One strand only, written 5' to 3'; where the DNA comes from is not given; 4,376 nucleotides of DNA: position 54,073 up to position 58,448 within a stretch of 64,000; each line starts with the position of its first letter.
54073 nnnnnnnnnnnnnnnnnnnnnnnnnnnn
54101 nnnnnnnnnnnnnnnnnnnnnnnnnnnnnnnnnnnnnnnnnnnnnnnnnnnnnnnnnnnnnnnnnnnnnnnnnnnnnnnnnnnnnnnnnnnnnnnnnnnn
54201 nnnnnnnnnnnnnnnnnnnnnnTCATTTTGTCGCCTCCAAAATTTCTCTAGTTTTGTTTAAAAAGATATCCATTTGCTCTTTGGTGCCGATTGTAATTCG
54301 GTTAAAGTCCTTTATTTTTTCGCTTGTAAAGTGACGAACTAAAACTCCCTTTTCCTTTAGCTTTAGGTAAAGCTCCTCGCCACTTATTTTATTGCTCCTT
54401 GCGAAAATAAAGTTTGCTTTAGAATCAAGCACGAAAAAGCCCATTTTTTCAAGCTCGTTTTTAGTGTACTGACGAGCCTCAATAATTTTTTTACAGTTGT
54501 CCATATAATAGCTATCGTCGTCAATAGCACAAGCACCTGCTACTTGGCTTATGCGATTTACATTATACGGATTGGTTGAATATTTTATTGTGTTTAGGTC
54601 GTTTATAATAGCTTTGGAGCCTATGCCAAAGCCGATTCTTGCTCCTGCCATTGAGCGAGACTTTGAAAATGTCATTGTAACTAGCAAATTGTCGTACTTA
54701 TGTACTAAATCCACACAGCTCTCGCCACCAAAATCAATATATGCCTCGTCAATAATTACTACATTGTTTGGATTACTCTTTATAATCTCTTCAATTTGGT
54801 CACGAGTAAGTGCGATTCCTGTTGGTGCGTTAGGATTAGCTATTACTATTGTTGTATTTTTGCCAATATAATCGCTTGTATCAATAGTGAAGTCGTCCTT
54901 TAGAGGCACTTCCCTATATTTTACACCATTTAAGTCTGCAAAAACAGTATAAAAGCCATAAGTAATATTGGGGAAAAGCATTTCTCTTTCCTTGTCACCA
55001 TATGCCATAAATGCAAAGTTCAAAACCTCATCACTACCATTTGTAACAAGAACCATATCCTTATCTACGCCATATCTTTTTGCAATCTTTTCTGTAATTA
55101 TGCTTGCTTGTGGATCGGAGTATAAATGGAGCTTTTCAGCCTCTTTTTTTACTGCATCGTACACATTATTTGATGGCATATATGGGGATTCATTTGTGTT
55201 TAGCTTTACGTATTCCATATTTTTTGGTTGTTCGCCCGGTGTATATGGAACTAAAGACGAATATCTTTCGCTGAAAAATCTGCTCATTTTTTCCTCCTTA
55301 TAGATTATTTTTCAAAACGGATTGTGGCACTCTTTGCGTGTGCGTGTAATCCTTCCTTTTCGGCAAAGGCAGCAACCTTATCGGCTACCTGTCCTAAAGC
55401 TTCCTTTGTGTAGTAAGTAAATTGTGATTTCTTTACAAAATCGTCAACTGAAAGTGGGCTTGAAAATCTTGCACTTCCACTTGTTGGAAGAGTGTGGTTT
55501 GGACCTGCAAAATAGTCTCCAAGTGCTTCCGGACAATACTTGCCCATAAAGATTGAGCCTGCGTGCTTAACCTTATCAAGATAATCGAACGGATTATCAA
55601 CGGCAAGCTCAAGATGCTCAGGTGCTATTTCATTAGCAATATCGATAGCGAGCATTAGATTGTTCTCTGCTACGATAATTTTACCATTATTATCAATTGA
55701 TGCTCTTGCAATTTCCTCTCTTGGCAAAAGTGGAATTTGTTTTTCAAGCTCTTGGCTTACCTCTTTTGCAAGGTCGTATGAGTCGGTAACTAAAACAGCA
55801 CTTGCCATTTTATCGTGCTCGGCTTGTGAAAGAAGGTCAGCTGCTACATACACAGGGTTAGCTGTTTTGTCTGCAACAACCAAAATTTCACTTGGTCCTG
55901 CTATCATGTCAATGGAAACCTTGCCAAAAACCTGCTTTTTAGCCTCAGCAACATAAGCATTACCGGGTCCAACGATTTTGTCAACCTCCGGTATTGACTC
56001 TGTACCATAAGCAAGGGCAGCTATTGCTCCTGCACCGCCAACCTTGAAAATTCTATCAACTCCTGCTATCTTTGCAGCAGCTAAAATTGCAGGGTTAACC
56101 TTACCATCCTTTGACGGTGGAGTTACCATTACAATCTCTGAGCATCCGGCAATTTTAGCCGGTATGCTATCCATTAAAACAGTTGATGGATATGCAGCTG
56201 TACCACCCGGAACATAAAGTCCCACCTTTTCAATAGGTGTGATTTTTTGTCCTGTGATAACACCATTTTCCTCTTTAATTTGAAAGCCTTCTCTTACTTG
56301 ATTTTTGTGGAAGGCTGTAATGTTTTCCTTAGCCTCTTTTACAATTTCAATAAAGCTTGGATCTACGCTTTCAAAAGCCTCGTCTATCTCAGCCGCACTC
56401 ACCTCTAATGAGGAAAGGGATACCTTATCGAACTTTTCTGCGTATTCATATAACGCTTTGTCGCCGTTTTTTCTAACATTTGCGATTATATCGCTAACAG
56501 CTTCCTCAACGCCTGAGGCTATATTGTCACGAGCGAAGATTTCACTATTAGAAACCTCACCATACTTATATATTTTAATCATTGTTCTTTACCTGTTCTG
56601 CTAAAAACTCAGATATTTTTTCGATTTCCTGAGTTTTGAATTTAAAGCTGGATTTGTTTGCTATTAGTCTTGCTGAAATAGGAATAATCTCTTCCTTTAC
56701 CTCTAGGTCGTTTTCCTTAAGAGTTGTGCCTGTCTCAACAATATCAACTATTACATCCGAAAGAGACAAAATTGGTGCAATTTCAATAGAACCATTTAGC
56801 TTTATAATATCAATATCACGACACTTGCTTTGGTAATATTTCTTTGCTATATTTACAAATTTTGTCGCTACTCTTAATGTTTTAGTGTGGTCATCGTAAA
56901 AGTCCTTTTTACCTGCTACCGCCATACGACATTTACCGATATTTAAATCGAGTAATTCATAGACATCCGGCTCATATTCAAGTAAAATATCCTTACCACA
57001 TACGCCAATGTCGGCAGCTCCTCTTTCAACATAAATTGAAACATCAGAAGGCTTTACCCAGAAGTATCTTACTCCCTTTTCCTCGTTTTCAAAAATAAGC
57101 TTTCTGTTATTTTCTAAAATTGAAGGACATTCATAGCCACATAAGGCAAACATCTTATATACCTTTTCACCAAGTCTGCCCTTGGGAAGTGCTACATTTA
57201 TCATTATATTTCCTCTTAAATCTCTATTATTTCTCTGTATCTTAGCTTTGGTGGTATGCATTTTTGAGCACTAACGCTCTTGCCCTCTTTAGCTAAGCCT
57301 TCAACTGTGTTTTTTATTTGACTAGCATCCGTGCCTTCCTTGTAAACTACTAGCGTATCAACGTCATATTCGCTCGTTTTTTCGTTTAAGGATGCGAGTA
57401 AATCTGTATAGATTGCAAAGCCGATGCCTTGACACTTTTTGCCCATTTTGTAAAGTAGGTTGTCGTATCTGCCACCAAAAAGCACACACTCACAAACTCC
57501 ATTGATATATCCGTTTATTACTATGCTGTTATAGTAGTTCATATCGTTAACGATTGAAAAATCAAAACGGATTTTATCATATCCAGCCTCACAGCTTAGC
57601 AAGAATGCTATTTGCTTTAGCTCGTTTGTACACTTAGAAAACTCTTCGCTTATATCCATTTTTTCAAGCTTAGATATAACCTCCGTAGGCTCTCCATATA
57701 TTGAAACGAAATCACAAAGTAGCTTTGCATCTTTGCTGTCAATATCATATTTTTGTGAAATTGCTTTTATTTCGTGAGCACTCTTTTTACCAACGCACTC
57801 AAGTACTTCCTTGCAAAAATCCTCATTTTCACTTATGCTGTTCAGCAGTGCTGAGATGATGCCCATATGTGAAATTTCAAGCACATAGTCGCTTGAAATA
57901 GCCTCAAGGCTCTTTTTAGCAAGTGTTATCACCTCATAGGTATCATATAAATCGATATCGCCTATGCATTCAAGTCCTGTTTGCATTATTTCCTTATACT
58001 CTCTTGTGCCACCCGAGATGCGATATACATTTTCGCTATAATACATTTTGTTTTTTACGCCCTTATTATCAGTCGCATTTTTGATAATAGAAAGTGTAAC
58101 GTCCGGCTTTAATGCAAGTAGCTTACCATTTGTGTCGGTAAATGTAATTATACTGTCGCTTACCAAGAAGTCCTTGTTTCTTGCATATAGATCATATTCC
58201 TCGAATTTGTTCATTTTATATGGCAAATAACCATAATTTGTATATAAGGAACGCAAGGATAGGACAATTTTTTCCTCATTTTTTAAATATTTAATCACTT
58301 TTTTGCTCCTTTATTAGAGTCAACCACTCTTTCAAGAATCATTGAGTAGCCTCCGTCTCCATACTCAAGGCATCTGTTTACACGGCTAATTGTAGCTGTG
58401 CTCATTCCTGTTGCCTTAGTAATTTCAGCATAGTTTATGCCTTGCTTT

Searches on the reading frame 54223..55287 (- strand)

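Call 95: search_protein_families(library=pfam, proteins=[window:54223-55287:-], max_evalue=0.00001)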
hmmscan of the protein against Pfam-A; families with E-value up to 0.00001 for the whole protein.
window:54223-55287:- (354 aa): 1 family
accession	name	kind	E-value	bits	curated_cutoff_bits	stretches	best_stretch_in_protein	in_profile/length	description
PF00155.27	Aminotran_1_2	-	2.9e-56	191.7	19.7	1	26-344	3-359/361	Aminotransferase class I and II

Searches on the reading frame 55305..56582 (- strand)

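Call 95: search_protein_families(library=pfam, proteins=[window:55305-56582:-], max_evalue=0.00001)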
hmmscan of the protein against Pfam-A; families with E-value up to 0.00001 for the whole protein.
window:55305-56582:- (425 aa): 1 family
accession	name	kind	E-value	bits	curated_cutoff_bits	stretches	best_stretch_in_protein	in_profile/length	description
PF00815.25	Histidinol_dh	-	1.5e-179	597.7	27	1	23-423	9-411/411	Histidinol dehydrogenase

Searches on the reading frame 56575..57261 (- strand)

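Call 95: search_protein_families(library=pfam, proteins=[window:56575-57261:-], max_evalue=0.00001)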
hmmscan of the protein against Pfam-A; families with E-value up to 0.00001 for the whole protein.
window:56575-57261:- (228 aa): 1 family
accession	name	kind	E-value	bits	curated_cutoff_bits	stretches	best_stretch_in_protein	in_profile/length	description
PF01634.23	HisG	-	3e-53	180.4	25.5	1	70-220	1-156/158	ATP phosphoribosyltransferase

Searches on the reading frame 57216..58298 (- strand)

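Call 95: search_protein_families(library=pfam, proteins=[window:57216-58298:-], max_evalue=0.00001)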
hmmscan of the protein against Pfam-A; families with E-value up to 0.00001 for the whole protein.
window:57216-58298:- (360 aa): 1 family
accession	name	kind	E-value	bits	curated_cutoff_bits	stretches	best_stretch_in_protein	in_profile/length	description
PF13393.11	tRNA-synt_His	-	4.9e-43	148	25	1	6-299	11-306/308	Histidyl-tRNA synthetase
